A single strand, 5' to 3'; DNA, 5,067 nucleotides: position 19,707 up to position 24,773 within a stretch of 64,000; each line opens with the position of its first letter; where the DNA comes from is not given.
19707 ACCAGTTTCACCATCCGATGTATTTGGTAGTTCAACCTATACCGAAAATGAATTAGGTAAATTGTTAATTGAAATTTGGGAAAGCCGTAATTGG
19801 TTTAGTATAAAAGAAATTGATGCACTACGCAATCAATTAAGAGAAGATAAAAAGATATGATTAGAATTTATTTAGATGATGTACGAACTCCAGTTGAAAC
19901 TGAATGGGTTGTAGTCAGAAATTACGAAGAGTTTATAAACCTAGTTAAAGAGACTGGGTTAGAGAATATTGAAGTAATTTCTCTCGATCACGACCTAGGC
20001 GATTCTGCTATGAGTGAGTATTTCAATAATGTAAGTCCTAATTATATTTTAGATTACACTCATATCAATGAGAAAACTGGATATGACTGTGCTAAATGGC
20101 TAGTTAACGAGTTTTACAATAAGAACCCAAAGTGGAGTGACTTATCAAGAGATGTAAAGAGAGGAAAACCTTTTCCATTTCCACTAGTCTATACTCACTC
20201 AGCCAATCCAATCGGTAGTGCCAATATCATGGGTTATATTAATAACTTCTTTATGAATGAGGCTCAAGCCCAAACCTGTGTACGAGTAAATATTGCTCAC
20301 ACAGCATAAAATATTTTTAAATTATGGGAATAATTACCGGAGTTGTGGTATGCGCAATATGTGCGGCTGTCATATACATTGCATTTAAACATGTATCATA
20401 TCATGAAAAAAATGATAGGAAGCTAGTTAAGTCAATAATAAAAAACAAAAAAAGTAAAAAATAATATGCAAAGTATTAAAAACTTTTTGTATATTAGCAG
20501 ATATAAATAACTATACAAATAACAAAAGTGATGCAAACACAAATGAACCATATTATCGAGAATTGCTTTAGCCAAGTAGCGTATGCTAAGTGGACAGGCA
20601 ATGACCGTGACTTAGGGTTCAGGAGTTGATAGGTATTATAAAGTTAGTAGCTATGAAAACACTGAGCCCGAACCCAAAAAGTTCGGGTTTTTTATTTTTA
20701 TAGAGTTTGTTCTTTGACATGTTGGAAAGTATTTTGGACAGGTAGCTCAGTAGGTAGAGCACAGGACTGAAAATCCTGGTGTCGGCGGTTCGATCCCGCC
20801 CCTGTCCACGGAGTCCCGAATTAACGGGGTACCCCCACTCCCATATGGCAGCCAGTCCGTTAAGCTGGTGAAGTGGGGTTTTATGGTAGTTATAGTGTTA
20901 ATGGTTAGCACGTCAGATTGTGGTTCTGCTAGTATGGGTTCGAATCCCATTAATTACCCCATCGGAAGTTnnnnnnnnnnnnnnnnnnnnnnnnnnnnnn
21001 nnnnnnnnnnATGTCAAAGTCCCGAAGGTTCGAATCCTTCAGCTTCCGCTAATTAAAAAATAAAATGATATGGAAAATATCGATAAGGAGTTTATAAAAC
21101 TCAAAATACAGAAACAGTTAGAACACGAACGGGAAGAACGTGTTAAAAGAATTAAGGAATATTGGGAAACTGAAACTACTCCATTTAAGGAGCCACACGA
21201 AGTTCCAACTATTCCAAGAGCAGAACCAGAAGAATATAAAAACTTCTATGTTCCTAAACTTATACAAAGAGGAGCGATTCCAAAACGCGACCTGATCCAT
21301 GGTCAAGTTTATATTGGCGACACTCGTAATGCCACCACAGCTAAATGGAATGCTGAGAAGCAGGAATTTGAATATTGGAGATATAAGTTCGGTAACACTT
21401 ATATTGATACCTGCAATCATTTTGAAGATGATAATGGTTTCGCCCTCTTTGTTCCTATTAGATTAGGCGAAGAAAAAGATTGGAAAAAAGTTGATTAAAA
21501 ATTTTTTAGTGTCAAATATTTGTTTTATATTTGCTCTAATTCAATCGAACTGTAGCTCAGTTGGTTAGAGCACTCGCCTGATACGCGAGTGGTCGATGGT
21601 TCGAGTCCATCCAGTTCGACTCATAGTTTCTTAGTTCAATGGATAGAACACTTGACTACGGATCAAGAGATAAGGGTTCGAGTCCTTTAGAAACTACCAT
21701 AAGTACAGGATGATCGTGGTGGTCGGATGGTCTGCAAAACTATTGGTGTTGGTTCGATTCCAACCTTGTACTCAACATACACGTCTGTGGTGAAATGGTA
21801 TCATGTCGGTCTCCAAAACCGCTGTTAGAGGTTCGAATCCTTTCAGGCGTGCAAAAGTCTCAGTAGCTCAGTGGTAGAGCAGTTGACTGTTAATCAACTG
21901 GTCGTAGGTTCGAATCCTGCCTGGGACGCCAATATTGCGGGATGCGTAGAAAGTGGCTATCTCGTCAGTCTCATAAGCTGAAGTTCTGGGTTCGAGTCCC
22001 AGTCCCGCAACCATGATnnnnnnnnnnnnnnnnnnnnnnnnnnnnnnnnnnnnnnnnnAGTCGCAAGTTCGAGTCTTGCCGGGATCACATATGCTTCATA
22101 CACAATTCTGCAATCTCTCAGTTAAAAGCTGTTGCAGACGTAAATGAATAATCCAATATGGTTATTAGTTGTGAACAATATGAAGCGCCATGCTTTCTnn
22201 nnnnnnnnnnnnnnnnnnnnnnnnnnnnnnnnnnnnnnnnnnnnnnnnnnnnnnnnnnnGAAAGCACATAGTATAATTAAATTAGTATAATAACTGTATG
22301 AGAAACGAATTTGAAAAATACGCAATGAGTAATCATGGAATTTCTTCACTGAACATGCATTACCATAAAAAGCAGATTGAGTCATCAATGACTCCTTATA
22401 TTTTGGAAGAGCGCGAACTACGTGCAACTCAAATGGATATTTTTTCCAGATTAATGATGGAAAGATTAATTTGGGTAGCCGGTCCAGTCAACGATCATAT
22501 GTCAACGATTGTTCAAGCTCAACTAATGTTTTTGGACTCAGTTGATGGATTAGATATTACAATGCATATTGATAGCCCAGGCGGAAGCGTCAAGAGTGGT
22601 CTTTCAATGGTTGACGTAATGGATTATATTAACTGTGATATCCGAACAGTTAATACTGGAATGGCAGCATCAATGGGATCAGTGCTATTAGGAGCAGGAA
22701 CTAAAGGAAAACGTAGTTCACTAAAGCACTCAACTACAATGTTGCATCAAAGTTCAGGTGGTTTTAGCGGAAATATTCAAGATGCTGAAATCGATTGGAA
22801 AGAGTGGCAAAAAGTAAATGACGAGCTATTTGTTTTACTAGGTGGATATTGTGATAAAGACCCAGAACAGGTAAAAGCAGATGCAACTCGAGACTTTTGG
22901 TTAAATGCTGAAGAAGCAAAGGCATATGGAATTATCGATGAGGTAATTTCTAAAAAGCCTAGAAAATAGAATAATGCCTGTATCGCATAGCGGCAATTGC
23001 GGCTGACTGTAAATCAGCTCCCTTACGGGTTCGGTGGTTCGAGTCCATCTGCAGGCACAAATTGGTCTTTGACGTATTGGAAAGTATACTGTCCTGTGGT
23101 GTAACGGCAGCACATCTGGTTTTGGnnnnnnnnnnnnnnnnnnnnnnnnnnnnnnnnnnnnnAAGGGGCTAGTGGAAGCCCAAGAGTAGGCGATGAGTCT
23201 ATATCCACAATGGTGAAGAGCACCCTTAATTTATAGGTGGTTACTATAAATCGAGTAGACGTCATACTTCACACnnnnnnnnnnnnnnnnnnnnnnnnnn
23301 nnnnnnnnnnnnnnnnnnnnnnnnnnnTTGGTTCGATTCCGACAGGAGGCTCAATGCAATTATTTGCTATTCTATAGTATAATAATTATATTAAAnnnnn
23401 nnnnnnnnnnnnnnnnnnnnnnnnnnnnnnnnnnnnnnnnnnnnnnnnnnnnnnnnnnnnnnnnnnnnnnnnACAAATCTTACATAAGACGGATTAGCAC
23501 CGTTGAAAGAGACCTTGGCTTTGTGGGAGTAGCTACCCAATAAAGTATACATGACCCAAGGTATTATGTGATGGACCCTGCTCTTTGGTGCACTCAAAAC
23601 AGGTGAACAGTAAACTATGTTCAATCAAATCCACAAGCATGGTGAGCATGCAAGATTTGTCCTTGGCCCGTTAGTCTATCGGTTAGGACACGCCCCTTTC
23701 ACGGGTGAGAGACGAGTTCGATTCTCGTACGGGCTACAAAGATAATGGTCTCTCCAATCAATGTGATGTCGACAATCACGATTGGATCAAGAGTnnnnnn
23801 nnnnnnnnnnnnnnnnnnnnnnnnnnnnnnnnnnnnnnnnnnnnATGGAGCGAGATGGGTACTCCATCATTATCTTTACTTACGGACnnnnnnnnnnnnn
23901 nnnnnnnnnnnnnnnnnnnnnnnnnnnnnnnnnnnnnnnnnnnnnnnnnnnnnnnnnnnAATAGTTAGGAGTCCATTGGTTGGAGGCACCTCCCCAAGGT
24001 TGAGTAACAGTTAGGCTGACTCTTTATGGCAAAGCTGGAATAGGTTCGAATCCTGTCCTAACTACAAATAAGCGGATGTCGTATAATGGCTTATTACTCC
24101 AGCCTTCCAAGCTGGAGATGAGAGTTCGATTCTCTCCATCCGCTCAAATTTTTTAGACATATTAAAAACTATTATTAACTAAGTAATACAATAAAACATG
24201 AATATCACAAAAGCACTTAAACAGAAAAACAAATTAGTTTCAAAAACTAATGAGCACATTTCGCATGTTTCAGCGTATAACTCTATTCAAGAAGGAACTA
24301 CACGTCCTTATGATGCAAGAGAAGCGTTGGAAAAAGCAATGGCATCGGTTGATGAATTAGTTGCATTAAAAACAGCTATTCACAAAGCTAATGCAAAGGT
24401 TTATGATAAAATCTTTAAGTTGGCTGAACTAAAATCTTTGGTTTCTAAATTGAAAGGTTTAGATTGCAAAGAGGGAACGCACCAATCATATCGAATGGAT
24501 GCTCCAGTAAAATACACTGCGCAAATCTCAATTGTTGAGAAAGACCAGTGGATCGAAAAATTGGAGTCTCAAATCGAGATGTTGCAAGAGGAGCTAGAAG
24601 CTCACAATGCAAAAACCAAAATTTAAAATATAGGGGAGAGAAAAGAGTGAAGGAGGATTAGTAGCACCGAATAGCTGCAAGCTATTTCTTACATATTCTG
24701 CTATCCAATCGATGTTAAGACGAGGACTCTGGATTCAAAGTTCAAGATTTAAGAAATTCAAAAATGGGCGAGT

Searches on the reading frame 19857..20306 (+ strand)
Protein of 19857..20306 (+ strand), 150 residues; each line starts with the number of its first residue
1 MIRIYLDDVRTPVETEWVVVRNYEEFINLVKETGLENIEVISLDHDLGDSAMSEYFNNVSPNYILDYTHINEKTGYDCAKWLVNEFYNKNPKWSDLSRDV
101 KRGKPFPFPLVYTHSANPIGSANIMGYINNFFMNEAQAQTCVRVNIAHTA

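Call 40: search_protein_families(library=pfam, proteins=[window:19857-20306:+], max_evalue=0.01)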
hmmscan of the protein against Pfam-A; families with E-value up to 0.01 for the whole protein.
window:19857-20306:+ (150 aa): 1 family
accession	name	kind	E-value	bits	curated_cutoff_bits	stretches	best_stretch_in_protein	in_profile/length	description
PF20274.4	cREC_REC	-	6.7e-22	78.4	27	1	2-130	1-88/88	Cyclic-phosphate processing Receiver domain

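Call 78: search_solved_structures(query=window:19857-20306:+, max_evalue=1)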
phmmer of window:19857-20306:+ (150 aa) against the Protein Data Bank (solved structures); distinct sequences matched with E-value up to 1: 14.
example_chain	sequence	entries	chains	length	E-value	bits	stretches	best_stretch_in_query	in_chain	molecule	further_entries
7v8q_A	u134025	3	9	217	0.061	16.4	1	72-140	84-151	14A fab light chain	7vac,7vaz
7v3q_A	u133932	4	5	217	0.081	16.1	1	72-140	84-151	Fab 16A Light Chain | 16A Fab Light chain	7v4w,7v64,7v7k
9cbn_F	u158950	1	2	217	0.19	14.8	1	71-140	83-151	HAstV1 neutralizing Fab 3H4 lambda chain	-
5u3p_L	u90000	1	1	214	0.23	14.6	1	70-140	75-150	DH511.4 Fab Light Chain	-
7wg3_A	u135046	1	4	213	0.27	14.3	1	70-140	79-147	Light chain of D9 Fab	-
1wra_A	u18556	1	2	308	0.33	14.1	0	24-63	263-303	Teichoic acid phosphorylcholine esterase/choline binding protein E (cbpE)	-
9cq4_D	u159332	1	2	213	0.33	14.1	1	71-140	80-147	OKT3 Fab light chain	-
9ygq_L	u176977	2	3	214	0.36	14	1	64-140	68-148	H501-022 Fab light chain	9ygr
5cmq_A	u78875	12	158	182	0.63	13.2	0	3-57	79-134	Ferritin heavy chain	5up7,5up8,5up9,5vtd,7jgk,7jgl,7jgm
9hi6_L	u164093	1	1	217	0.79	12.8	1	70-140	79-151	FI6-Fab Light Chain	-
7k9z_A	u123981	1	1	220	0.8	12.8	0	70-140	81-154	298 Fab Light Chain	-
9hi4_B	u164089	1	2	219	0.8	12.8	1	70-140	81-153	FI6 Fab Light chain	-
8b7h_L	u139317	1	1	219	0.81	12.8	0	69-140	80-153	Fab antibody fragment (light chain)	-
7fjs_L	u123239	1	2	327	0.95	12.6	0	96-140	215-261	T6 light chain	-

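Call 79: search_protein_families(library=phrogs, proteins=[window:19857-20306:+], max_evalue=0.001)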
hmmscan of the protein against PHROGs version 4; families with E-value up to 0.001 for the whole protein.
window:19857-20306:+ (150 aa): 1 family
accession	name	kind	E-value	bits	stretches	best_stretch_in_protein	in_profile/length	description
phrog_1479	-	unknown function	1.9e-27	97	1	2-136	6-107/124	-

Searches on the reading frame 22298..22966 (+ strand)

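Call 40: search_protein_families(library=pfam, proteins=[window:22298-22966:+], max_evalue=0.01)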
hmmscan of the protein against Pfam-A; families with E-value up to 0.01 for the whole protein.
window:22298-22966:+ (223 aa): 1 family
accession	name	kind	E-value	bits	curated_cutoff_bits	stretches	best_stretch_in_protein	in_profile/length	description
PF00574.28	CLP_protease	-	2.6e-56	190.8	20.2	1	44-219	5-181/182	Clp protease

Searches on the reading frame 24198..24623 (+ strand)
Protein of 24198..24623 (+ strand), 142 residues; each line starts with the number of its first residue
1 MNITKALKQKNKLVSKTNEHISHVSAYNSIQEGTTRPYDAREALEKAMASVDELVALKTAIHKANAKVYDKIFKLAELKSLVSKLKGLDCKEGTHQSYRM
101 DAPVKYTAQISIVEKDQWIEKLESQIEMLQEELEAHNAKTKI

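Call 40: search_protein_families(library=pfam, proteins=[window:24198-24623:+], max_evalue=0.01)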
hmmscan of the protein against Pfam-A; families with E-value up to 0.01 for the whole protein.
window:24198-24623:+ (142 aa): 3 families
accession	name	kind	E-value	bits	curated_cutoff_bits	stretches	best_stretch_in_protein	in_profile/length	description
PF20935.2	DUF6847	-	6.9e-05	23.3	27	1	22-140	13-139/141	Family of unknown function (DUF6847)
PF04716.19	ETC_C1_NDUFA5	-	0.0018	18.5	27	1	95-132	29-66/67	ETC complex I subunit conserved region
PF21017.2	PHA01746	-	0.0086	16.3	24.4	1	57-117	10-69/132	PHA01746-like protein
